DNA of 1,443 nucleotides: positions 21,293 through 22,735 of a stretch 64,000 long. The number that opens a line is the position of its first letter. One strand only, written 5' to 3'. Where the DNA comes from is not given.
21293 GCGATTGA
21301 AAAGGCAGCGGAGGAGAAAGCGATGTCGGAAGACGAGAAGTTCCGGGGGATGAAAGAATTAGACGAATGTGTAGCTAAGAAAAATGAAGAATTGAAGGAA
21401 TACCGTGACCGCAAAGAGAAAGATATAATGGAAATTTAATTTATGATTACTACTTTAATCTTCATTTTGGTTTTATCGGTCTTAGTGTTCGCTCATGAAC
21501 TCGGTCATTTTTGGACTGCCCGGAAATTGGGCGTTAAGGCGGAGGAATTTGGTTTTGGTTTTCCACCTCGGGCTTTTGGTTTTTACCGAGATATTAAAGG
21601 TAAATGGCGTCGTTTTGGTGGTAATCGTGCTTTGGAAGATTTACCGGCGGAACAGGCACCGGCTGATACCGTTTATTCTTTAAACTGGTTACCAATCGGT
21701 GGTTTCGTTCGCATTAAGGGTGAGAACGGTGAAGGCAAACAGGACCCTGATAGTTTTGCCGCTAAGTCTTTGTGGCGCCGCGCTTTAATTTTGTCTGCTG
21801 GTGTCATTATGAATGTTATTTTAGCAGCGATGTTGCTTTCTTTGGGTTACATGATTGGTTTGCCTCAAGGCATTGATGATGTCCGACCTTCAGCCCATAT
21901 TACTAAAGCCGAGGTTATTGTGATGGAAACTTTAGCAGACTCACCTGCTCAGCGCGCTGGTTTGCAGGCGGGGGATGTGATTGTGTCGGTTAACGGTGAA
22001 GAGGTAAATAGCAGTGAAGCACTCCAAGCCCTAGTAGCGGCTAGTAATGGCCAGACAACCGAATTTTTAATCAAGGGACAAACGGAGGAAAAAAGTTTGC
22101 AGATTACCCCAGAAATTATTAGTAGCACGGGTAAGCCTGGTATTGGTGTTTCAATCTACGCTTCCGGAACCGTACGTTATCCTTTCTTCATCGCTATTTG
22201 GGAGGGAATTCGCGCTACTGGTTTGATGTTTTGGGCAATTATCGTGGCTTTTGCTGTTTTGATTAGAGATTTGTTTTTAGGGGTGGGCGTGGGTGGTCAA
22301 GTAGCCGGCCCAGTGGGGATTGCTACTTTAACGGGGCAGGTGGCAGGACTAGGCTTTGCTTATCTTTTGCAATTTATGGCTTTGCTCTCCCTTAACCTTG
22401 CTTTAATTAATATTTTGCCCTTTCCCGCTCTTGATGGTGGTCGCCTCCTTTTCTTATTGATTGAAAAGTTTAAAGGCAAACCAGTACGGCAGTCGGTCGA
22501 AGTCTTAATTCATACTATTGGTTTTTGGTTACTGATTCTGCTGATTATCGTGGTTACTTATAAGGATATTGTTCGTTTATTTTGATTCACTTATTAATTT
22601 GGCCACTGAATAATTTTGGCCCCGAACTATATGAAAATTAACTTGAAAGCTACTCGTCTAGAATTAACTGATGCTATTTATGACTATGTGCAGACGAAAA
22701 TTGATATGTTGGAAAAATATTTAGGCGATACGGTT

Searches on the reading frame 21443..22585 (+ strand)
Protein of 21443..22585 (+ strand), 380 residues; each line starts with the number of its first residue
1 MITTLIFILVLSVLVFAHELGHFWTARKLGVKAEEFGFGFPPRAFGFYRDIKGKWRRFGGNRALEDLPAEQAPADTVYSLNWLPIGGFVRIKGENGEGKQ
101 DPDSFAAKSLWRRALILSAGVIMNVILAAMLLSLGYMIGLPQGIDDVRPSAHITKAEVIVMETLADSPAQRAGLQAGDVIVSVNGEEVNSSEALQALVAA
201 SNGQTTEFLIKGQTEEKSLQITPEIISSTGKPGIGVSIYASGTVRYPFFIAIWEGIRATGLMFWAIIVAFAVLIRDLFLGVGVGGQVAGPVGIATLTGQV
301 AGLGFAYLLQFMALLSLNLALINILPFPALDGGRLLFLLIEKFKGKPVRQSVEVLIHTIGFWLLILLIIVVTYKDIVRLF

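Call 16: search_protein_families(library=pfam, proteins=[window:21443-22585:+], max_evalue=0.001)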
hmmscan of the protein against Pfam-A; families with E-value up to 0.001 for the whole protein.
window:21443-22585:+ (380 aa): 5 families
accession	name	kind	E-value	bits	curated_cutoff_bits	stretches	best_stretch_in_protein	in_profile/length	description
PF02163.28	Peptidase_M50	-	3.5e-48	164.3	27.2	2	74-367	45-221/221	Peptidase family M50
PF17820.7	PDZ_6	-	5.8e-13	48.8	27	1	164-210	6-52/54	PDZ domain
PF13180.12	PDZ_2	-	1.4e-09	38.5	27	1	155-221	11-78/80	PDZ domain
PF00595.29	PDZ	-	1.5e-08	35.4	23.2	1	155-197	24-66/81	PDZ domain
PF14685.13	PDZ_Tricorn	-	4.7e-05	23.7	25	1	164-216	28-83/88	Tricorn protease PDZ domain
